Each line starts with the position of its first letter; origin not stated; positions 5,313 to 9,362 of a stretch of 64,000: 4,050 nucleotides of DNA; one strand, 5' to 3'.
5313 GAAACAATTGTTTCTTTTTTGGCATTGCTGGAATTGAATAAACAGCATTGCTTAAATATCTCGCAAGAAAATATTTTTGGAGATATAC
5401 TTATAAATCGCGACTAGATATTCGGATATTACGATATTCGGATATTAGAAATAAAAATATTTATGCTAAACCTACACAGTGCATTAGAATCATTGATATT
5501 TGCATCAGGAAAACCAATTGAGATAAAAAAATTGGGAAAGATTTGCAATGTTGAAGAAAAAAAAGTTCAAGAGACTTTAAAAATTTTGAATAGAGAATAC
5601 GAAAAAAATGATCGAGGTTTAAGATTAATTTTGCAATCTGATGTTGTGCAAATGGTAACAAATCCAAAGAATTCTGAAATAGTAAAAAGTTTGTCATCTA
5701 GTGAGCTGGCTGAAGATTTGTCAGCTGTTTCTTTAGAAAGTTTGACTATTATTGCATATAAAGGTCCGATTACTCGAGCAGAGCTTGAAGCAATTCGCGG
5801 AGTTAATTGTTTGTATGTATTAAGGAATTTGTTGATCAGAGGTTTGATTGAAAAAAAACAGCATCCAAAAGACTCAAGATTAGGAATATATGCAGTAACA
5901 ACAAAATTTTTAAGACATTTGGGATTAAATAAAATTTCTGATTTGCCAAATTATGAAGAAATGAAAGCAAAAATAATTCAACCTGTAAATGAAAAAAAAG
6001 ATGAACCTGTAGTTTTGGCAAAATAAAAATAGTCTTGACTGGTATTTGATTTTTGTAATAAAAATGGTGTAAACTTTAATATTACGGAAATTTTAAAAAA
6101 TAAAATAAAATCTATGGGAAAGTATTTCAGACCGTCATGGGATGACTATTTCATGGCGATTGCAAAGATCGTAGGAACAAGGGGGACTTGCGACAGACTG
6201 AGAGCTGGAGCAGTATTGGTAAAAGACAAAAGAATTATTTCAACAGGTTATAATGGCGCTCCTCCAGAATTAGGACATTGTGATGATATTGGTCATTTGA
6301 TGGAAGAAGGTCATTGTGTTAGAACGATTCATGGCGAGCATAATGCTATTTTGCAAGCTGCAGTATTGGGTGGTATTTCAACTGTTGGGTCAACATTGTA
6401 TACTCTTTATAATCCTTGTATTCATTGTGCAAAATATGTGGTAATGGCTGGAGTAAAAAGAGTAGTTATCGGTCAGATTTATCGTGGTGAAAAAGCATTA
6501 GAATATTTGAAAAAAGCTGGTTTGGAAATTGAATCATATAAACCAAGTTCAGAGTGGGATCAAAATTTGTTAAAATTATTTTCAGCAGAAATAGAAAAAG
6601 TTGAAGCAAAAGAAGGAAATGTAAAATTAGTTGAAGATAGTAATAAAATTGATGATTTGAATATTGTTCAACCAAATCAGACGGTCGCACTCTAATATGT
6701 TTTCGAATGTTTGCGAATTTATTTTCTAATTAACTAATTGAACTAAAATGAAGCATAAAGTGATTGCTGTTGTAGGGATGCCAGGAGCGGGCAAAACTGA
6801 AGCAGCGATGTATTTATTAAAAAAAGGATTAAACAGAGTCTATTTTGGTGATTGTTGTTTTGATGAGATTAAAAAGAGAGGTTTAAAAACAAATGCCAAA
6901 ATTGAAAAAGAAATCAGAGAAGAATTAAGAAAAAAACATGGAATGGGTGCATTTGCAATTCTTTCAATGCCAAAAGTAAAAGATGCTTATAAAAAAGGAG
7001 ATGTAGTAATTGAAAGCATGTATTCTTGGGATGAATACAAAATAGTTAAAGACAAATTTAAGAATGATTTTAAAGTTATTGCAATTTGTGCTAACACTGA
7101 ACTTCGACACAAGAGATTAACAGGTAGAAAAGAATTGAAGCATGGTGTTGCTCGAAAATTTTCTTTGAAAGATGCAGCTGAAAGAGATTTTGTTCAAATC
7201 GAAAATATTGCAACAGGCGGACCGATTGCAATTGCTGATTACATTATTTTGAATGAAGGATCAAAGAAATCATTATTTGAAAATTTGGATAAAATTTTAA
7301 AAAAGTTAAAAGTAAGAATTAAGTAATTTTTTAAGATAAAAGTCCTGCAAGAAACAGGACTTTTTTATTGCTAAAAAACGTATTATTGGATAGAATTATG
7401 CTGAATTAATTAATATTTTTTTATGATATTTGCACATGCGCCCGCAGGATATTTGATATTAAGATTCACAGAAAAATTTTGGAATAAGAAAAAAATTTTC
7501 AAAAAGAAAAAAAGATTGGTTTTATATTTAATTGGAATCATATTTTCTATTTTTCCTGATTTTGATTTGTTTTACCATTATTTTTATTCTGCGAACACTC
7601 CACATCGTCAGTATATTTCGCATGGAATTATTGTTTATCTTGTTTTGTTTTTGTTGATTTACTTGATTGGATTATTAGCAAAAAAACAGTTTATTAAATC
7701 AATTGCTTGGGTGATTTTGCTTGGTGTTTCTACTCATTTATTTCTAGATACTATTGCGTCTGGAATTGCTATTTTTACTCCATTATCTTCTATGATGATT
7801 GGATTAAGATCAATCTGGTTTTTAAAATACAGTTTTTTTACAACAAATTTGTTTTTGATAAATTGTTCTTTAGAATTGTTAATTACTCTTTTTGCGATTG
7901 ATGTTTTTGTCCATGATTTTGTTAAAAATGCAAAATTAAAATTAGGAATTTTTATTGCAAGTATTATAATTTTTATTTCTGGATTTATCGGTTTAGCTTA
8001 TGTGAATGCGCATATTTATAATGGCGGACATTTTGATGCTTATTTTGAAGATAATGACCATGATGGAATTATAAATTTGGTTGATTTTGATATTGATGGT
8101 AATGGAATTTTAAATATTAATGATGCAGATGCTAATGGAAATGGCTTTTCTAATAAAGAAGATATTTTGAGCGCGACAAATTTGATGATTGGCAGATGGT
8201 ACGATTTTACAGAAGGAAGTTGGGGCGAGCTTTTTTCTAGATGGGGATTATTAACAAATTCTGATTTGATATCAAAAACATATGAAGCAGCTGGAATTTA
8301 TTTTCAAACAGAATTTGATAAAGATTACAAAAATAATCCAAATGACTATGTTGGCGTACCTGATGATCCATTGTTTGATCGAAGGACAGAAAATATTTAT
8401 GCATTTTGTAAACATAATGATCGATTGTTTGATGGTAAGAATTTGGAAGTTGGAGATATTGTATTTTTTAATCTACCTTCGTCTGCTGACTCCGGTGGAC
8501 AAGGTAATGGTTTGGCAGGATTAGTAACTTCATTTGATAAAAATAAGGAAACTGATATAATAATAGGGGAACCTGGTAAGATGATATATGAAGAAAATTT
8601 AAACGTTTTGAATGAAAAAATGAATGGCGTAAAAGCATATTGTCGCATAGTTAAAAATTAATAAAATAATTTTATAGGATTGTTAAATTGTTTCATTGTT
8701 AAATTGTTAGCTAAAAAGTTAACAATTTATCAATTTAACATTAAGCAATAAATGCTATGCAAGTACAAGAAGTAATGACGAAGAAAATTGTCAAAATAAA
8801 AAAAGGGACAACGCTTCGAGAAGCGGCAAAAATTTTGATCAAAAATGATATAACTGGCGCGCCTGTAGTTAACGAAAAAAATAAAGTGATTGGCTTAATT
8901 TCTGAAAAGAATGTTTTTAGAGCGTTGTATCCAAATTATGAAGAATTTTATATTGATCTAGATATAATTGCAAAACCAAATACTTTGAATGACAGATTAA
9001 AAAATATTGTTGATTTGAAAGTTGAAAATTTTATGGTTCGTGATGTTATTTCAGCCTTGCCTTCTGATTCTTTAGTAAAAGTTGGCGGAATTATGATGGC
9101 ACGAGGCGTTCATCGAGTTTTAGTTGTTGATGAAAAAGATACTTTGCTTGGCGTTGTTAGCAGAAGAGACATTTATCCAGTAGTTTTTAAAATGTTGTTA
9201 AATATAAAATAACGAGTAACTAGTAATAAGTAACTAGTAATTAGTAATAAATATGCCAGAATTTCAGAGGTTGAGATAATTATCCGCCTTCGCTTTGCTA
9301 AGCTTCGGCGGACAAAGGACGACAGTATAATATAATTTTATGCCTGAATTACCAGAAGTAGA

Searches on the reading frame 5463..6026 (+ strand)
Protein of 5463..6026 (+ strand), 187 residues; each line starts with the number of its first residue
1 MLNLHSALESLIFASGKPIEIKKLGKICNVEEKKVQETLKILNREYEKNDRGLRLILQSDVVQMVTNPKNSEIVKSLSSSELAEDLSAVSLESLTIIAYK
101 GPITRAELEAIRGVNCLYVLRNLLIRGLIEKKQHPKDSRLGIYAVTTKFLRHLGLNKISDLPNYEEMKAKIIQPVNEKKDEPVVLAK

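Call 80: search_protein_families(library=pfam, max_evalue=0.00001, proteins=[window:5463-6026:+])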
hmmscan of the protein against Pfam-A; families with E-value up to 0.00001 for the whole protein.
window:5463-6026:+ (187 aa): 1 family
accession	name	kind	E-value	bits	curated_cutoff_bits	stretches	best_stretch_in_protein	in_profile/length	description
PF04079.22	SMC_ScpB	-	9.2e-44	149.3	27.4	1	7-163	2-159/160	Segregation and condensation complex subunit ScpB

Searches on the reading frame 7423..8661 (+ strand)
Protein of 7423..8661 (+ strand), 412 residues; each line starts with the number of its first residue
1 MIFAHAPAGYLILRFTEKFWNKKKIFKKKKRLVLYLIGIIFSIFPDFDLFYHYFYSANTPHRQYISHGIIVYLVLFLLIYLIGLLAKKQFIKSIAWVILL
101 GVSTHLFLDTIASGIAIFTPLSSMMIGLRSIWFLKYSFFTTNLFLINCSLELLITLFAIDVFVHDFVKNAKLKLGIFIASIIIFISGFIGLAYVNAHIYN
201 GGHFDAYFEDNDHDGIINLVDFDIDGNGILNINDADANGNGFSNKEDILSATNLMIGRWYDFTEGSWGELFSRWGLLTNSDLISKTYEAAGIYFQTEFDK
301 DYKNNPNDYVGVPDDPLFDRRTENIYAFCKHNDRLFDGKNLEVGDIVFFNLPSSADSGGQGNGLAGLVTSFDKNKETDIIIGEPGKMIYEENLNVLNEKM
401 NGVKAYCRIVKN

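Call 81: search_protein_families(library=pfam, max_evalue=0.00001, proteins=[window:7423-8661:+])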
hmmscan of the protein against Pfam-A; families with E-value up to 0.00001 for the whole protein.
window:7423-8661:+ (412 aa): 1 family
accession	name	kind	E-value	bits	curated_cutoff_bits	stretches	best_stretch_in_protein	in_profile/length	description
PF04307.19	YdjM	-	8.4e-11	42.1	29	1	4-163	5-146/176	YdjM inner membrane protein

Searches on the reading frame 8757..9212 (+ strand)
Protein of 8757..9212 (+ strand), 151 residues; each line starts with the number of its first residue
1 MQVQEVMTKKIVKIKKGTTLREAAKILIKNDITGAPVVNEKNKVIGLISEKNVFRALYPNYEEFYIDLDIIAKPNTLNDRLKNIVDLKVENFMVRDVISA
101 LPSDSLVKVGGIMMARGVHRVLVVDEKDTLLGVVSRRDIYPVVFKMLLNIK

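Call 81: search_protein_families(library=pfam, max_evalue=0.00001, proteins=[window:8757-9212:+])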
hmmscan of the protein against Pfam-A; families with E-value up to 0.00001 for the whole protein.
window:8757-9212:+ (151 aa): 1 family
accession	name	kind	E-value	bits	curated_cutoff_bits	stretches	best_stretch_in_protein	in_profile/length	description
PF00571.33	CBS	-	1.3e-27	96.3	24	2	3-57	1-55/57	CBS domain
